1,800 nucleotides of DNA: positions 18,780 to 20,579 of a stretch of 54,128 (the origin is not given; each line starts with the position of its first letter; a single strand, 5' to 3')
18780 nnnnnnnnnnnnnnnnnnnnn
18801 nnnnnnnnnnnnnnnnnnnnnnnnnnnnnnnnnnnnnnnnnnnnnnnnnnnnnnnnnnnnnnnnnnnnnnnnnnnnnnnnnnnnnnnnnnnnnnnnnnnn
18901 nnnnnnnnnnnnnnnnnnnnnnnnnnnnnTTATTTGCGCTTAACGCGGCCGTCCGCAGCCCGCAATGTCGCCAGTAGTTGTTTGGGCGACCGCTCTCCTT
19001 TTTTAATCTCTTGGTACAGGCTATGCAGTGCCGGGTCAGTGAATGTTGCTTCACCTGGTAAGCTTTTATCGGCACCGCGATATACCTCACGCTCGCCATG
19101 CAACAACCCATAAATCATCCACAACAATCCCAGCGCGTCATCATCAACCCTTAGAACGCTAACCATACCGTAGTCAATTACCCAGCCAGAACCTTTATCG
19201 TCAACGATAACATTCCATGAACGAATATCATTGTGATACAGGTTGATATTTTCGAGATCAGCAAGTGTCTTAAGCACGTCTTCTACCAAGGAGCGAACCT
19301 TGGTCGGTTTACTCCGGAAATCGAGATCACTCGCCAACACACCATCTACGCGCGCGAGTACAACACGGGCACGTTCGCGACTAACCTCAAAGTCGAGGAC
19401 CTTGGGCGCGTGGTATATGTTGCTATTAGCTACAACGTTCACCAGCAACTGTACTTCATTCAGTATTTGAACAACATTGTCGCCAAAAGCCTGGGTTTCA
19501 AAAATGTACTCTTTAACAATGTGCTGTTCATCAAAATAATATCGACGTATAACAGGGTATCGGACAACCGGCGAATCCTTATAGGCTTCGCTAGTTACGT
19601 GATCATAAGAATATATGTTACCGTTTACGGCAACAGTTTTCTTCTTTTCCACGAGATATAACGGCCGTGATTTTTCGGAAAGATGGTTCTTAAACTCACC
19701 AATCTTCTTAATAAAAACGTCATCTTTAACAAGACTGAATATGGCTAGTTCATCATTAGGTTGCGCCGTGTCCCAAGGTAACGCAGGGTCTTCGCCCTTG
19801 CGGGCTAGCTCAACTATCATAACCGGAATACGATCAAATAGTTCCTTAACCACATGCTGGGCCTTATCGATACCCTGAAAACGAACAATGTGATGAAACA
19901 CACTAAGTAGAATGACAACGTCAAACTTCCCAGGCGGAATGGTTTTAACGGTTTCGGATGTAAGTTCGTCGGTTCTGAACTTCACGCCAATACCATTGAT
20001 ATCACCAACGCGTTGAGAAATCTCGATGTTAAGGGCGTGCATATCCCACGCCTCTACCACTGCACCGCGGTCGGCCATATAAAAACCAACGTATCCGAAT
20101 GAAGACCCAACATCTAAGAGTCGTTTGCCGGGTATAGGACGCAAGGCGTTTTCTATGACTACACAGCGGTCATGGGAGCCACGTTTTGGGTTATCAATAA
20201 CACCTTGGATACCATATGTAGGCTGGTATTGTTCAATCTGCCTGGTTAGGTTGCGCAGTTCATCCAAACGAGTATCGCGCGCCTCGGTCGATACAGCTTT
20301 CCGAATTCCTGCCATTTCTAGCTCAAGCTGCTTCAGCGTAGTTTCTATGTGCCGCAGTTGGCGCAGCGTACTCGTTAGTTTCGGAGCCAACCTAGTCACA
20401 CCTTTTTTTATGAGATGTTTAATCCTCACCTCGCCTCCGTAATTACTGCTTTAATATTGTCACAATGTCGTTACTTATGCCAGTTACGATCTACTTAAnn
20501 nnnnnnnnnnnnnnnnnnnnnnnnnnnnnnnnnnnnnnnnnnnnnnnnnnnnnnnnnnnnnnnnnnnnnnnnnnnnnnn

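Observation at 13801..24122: O9a/CPA-style ABC-transporter-dependent glycan pathway with terminal-capping logic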

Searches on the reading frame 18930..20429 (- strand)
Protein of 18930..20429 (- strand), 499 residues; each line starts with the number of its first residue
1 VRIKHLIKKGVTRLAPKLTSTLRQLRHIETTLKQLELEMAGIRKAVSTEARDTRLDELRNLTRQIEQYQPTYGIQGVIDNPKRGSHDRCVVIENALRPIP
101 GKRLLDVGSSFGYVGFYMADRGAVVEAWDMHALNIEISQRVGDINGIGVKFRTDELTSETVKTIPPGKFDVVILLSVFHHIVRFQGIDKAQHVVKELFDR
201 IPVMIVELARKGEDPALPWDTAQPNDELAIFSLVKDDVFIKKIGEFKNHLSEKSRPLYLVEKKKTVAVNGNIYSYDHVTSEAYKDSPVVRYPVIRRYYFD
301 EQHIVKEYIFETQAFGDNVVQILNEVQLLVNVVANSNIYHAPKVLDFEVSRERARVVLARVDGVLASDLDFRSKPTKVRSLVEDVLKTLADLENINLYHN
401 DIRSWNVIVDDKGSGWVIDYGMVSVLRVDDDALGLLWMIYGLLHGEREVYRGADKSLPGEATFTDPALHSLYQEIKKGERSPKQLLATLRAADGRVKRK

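Call 3: search_protein_families(library=pfam, proteins=[window:18930-20429:-], max_evalue=0.01)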
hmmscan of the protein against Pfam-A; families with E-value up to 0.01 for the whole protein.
window:18930-20429:- (499 aa): 9 families
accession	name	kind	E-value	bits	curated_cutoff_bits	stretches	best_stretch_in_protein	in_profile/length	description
PF13649.12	Methyltransf_25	-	5.5e-05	24.2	27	1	105-190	2-89/97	Methyltransferase domain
PF08241.18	Methyltransf_11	-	8.2e-05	23.6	21.2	1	105-188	1-74/95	Methyltransferase domain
PF08242.18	Methyltransf_12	-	0.00041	21.5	30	1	105-195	1-86/98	Methyltransferase domain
PF00069.31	Pkinase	-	0.00048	20.1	31.7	1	320-427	43-149/263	Protein kinase domain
PF13847.12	Methyltransf_31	-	0.0015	18.7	27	1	101-185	4-91/145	Methyltransferase domain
PF13489.12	Methyltransf_23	-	0.0019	18.4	27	1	97-181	19-94/164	Methyltransferase domain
PF05175.20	MTS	-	0.0023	18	23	1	98-179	29-109/170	Methyltransferase small domain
PF01163.29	RIO1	-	0.0033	17.5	22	1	352-421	79-149/187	RIO domain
PF01636.29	APH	-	0.0044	17.3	23.2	0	398-425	171-199/239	Phosphotransferase enzyme family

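Call 7: search_protein_families(library=ncbifam, proteins=[window:18930-20429:-], max_evalue=0.001)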
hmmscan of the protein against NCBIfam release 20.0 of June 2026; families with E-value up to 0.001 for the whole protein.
window:18930-20429:- (499 aa): 16 families
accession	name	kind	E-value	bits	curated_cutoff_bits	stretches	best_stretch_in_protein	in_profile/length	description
TIGR01983.1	UbiG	equivalog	5.3e-08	32.4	102.95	1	97-187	46-135/228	bifunctional 2-polyprenyl-6-hydroxyphenol methylase/3-demethylubiquinol 3-O-methyltransferase UbiG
NF041255.1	mycofact_MftM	equivalog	4.4e-07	29.5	200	1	84-184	123-220/289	mycofactocin oligosaccharide methyltransferase MftM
TIGR03724.2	arch_bud32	equivalog_domain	1.2e-06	28.2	125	1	325-426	43-134/193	KEOPS complex kinase/ATPase Bud32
NF043040.1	corrin_prot_MT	hypoth_equivalog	2.2e-06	27.3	180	1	100-178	41-120/216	corrinoid protein-associated methyltransferase CpaM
TIGR04290.1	meth_Rta_06860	hypoth_equivalog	1.4e-05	24.7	300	1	99-181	48-128/226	TIGR04290 family methyltransferase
TIGR00537.1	hemK_rel_arch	hypoth_equivalog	4.8e-05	23.1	87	1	90-174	9-88/179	HemK2/MTQ2 family protein methyltransferase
TIGR02021.1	BchM-ChlM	equivalog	5.9e-05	22.6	158.9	1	98-181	52-131/218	magnesium protoporphyrin IX methyltransferase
NF011529.0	PRK14968.1-3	equivalog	6.2e-05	22.5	162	1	85-173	20-103/198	putative methyltransferase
NF007174.0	PRK09605.1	equivalog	0.00014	20.5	447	1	334-432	394-483/535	bifunctional N(6)-L-threonylcarbamoyladenine synthase/serine/threonine protein kinase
NF011650.0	PRK15068.1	equivalog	0.00022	20.2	209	1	21-180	38-202/324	tRNA 5-methoxyuridine(34)/uridine 5-oxyacetic acid(34) synthase CmoB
TIGR01982.1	UbiB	equivalog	0.00023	19.9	487.55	1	329-445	209-324/436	2-polyprenylphenol 6-hydroxylase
NF002475.0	PRK01723.1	equivalog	0.00052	19.1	142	1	353-420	121-187/241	3-deoxy-D-manno-octulosonic acid kinase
NF011463.0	PRK14879.1-4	equivalog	0.00058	19.3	188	1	348-429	87-166/237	Kae1-associated kinase Bud32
NF008405.0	PRK11207.1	equivalog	0.00072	19.1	218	0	93-147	23-77/198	tellurite resistance methyltransferase TehB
TIGR00452.1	TIGR00452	equivalog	0.00087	18.2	275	0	17-180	35-196/316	tRNA 5-methoxyuridine(34)/uridine 5-oxyacetic acid(34) synthase CmoB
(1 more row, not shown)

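Call 8: search_solved_structures(query=window:18930-20429:-, max_evalue=1, show_alignments=2)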
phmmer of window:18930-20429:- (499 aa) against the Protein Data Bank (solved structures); distinct sequences matched with E-value up to 1: 60.
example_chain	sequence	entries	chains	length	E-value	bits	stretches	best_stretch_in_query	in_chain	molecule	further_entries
4uw0_A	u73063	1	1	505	2.9e-38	135.5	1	103-425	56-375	WBDD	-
4azs_A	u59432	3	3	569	5.9e-38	134.5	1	103-425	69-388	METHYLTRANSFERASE WBDD | WBDD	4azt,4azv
4ax8_A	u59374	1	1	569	5.9e-38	134.5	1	103-425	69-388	WBDD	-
4azw_A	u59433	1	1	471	6e-38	134.5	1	103-425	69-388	WBDD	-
5wp5_A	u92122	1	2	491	5.6e-05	25.7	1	99-186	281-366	Phosphomethylethanolamine N-methyltransferase 2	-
2jjq_A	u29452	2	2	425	0.00068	22.2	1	91-155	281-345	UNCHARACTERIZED RNA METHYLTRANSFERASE PYRAB10780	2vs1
5wp4_A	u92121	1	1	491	0.0021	20.5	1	63-181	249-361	Phosphoethanolamine N-methyltransferase 1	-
4kdr_A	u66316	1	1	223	0.0072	18.8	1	99-190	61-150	3-demethylubiquinone-9 3-methyltransferase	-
5dpm_A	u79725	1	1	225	0.0074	18.7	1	99-190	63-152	Ubiquinone biosynthesis O-methyltransferase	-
4kdc_A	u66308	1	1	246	0.0085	18.5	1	99-190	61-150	3-demethylubiquinone-9 3-methyltransferase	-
4dq0_A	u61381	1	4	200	0.012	18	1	93-148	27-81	Tellurite resistance protein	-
2xva_A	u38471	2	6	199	0.023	17.1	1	93-147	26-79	TELLURITE RESISTANCE PROTEIN TEHB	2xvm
8z62_A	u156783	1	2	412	0.04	16.3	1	94-152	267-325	23S rRNA (uracil(747)-C(5))-methyltransferase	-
6dnz_B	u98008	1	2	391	0.078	15.4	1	86-174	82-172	Arginine N-methyltransferase, putative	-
2gcd_A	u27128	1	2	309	0.14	14.5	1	366-438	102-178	Serine/threonine-protein kinase TAO2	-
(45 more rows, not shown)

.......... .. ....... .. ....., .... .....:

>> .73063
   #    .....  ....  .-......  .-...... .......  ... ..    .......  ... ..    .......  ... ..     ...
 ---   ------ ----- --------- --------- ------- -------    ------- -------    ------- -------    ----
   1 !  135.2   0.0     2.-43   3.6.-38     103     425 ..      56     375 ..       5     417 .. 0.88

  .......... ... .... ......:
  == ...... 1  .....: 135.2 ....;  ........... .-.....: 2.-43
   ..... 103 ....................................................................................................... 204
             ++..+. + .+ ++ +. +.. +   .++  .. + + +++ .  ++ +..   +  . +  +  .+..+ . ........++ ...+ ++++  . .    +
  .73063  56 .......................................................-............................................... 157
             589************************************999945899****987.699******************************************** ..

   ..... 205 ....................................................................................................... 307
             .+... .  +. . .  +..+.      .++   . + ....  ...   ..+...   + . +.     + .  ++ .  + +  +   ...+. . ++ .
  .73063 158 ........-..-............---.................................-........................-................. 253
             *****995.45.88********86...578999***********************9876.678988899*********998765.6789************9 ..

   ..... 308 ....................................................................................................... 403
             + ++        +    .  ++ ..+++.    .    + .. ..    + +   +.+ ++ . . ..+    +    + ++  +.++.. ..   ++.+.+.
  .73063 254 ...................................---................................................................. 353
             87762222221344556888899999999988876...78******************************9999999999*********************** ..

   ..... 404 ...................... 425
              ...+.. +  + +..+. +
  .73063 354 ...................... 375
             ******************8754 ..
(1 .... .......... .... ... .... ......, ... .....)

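Call 12: find_encoding_contigs(protein=window:18930-20429:-, flank=10000, max_places=6)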
Protein window:18930-20429:- (499 aa): no gene with exactly this product is on record in the collection.

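Call 13: find_homologous_proteins(query=window:18930-20429:-, max_evalue=0.00001)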
Query window:18930-20429:- (499 aa): 38 proteins with E <= 0.00001 among 8000 candidates.
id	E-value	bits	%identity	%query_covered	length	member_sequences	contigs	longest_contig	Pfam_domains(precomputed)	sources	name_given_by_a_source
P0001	0.0e+0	1116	100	100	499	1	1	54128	-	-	-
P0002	4.5e-229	780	69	96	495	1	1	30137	PF01636.30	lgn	-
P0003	6.5e-163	561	53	98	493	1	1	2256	PF13847.13,PF08003.18,PF13649.13,PF08241.19,PF08242.19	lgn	-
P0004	1.0e-161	558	49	98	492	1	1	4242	PF00069.32,PF13649.13,PF08241.19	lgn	-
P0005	3.4e-160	553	50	95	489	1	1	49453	PF00069.32,PF01636.30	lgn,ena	-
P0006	1.2e-154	534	48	98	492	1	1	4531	PF00069.32,PF13649.13,PF08241.19,PF01636.30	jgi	jgi:tRNA A-37 threonylcarbamoyl transferase component Bud32/2-polyprenyl-3-methyl-5-hydroxy-6-metoxy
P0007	3.0e-153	530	49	95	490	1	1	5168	PF00069.32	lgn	-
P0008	9.4e-141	488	47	97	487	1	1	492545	PF13649.13,PF08242.19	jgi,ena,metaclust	metaclust:\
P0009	5.2e-140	486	47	97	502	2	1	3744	PF00069.32,PF13649.13,PF08241.19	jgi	jgi:O-antigen chain-terminating methyltransferase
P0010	1.1e-138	482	47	98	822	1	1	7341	PF00069.32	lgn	-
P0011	1.2e-137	478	51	82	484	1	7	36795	PF07714.24,PF00069.32,PF03109.23,PF01163.29,PF01636.30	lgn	-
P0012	5.7e-134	466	46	98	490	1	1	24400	PF00069.32,PF13649.13,PF08241.19,PF01636.30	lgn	-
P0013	1.8e-133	464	45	99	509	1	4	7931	PF00069.32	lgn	-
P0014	3.6e-131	457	51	85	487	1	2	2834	PF00069.32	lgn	-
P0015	4.3e-129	450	45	96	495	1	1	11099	PF13489.13,PF00069.32,PF13649.13,PF08241.19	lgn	-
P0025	3.2e-112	394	39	99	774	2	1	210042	PF07714.24,PF00069.32,PF13649.13,PF08241.19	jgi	-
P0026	1.2e-109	386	44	89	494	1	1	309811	-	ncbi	-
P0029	2.7e-104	368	40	96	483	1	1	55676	PF13489.13,PF13649.13,PF08241.19,PF01636.30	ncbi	ncbi:phosphotransferase [Geodermatophilus sp. SYSU D00691]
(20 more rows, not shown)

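Call 15: find_encoding_contigs(protein=P0002, flank=10000, max_places=2)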
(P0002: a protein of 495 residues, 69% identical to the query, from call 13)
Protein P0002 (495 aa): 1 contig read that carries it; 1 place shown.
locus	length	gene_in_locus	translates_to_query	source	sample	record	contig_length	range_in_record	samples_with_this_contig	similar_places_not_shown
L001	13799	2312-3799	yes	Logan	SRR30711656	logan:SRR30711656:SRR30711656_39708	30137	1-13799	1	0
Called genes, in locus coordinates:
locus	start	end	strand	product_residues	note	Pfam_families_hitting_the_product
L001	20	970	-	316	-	PF01370:Epimerase, PF04321:RmlD_sub_bind, PF13460:NAD_binding_10, PF16363:GDP_Man_Dehyd, PF07993:NAD_binding_4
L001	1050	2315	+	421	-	PF00005:ABC_tran, PF13304:AAA_21 (faint), PF14524:Wzt_C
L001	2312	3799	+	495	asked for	PF01636:APH (faint)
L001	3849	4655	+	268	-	PF01061:ABC2_membrane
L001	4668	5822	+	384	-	PF13439:Glyco_transf_4, PF20706:GT4-conflict, PF00534:Glycos_transf_1, PF13692:Glyco_trans_1_4, PF13524:Glyco_trans_1_2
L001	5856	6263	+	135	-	-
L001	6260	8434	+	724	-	PF00534:Glycos_transf_1, PF13692:Glyco_trans_1_4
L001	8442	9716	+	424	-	PF20706:GT4-conflict (weak), PF00534:Glycos_transf_1, PF13692:Glyco_trans_1_4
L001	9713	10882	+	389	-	PF13439:Glyco_transf_4, PF00534:Glycos_transf_1, PF13692:Glyco_trans_1_4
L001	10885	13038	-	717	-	PF10633:NPCBM_assoc (faint)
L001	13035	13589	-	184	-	-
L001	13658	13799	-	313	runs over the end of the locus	PF01073:3Beta_HSD (faint), PF01370:Epimerase, PF02719:Polysacc_synt_2 (faint), PF04321:RmlD_sub_bind (weak), PF07993:NAD_binding_4 (faint), PF16363:GDP_Man_Dehyd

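Call 16: find_encoding_contigs(protein=P0008, flank=10000, max_places=2)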
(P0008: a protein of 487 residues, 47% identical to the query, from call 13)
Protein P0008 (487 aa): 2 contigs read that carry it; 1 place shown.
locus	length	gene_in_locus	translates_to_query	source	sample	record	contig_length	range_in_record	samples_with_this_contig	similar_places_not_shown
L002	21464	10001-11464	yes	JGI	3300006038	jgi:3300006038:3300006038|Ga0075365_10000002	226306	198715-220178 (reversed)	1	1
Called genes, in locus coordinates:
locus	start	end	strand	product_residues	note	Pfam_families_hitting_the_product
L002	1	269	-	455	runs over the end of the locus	PF11638:DnaA_N, PF01695:IstB_IS21 (weak), PF00308:Bac_DnaA, PF00004:AAA (weak), PF08299:Bac_DnaA_C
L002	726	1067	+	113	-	PF00825:Ribonuclease_P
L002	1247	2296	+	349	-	PF02096:60KD_IMP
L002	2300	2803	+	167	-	PF13083:KH_KhpA-B (weak), PF01424:R3H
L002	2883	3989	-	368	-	PF13439:Glyco_transf_4, PF20706:GT4-conflict, PF00534:Glycos_transf_1, PF13692:Glyco_trans_1_4, PF13524:Glyco_trans_1_2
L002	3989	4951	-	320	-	PF01370:Epimerase, PF04321:RmlD_sub_bind (faint), PF16363:GDP_Man_Dehyd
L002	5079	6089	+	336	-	PF01370:Epimerase, PF16363:GDP_Man_Dehyd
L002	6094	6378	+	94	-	PF07876:Dabb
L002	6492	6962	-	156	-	PF00293:NUDIX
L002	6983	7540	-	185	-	PF28549:NDPSase_N, PF00293:NUDIX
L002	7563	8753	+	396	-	PF13439:Glyco_transf_4, PF20706:GT4-conflict (weak), PF00534:Glycos_transf_1, PF13692:Glyco_trans_1_4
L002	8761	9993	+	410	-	PF00005:ABC_tran, PF13304:AAA_21 (faint), PF14524:Wzt_C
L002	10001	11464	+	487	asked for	PF08242:Methyltransf_12 (weak), PF13649:Methyltransf_25 (weak)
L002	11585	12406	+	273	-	PF01061:ABC2_membrane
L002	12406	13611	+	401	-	PF00005:ABC_tran, PF13304:AAA_21 (faint), PF14524:Wzt_C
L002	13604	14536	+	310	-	PF05050:Methyltransf_21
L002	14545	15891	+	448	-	PF00534:Glycos_transf_1, PF13692:Glyco_trans_1_4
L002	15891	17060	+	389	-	PF13439:Glyco_transf_4 (weak), PF00534:Glycos_transf_1, PF13692:Glyco_trans_1_4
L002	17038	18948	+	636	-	-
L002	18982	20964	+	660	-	-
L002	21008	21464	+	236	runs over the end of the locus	PF00535:Glycos_transf_2, PF13641:Glyco_tranf_2_3 (weak)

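Call 17: find_related_loci(query=A1, collection=genome_contigs, flank=10000)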
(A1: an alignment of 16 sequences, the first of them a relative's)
Query A1 (499 aa) in genome_contigs; peptide patterns used: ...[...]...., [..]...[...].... (x = any residue, [..] = any of these).
96 stretches matched a pattern; 24 encode a relative of the query (tblastn E <= 1e-3); 23 distinct loci.
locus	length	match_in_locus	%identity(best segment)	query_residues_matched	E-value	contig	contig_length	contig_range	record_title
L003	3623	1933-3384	44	1-489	7e-135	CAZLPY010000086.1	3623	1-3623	MAG TPA_asm: uncultured Candidatus Saccharibacteria bacterium isolate SRP200132_co1_549 genome assembly, contig: NODE_54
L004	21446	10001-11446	44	3-489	4e-130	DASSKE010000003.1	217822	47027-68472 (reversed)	MAG TPA_asm: Candidatus Saccharimonadales bacterium isolate SMAG_U1133 k141_322548, whole genome shotgun sequence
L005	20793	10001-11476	41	1-485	3e-121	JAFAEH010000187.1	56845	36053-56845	MAG: Actinomycetes bacterium isolate OH_SBlB_124 k127_1596195, whole genome shotgun sequence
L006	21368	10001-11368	44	49-491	1e-115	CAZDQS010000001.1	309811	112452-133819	MAG TPA_asm: uncultured Candidatus Saccharibacteria bacterium isolate SRP144015_co1_47 genome assembly, contig: NODE_14_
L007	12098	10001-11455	40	3-485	1e-112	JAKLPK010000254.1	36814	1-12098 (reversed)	MAG: Cellulomonas sp. isolate bin N1.63 k141_295596, whole genome shotgun sequence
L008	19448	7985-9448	39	7-485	4e-110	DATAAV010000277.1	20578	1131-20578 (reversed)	MAG TPA_asm: Geodermatophilus sp. isolate SMAG_U6681 k141_783198, whole genome shotgun sequence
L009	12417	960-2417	39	2-485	1e-107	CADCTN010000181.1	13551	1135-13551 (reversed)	MAG: uncultured Blastococcus sp. isolate AVDCRST_MAG52 genome assembly, contig: NODE539, whole genome shotgun sequence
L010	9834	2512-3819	42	52-489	4e-106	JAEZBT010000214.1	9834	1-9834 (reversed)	MAG: Actinomycetes bacterium isolate OH_CBrB_209 k127_121700, whole genome shotgun sequence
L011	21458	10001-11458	38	2-485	4e-105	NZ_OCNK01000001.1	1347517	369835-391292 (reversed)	Blastococcus haudaquaticus strain DSM 44270, whole genome shotgun sequence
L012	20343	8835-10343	38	3-480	9e-102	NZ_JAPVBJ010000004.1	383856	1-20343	Modestobacter sp. VKM Ac-2984 n4, whole genome shotgun sequence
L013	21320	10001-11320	41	48-489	1e-100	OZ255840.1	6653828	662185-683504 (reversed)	MAG: Lapillicoccus sp. isolate 06646fd7-2c63-4109-9482-7ad612948f2b genome assembly, chromosome: 1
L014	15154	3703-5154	37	7-489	2e-89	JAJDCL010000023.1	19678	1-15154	MAG: Candidatus Saccharibacteria bacterium isolate OFTM59 OFTM59_22, whole genome shotgun sequence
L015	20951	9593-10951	37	6-463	1e-88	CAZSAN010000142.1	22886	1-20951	MAG TPA_asm: uncultured Candidatus Saccharibacteria bacterium isolate binchicken_co84_80 genome assembly, contig: k141_1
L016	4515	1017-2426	34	3-464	8e-83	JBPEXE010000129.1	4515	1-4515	MAG: Candidatus Saccharimonadales bacterium isolate MAG16 MAG16_MAG16_129, whole genome shotgun sequence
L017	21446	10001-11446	36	3-486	3e-79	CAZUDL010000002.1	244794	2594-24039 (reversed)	MAG TPA_asm: uncultured Actinomycetes bacterium isolate binchicken_co3_156 genome assembly, contig: NODE_49_length_24479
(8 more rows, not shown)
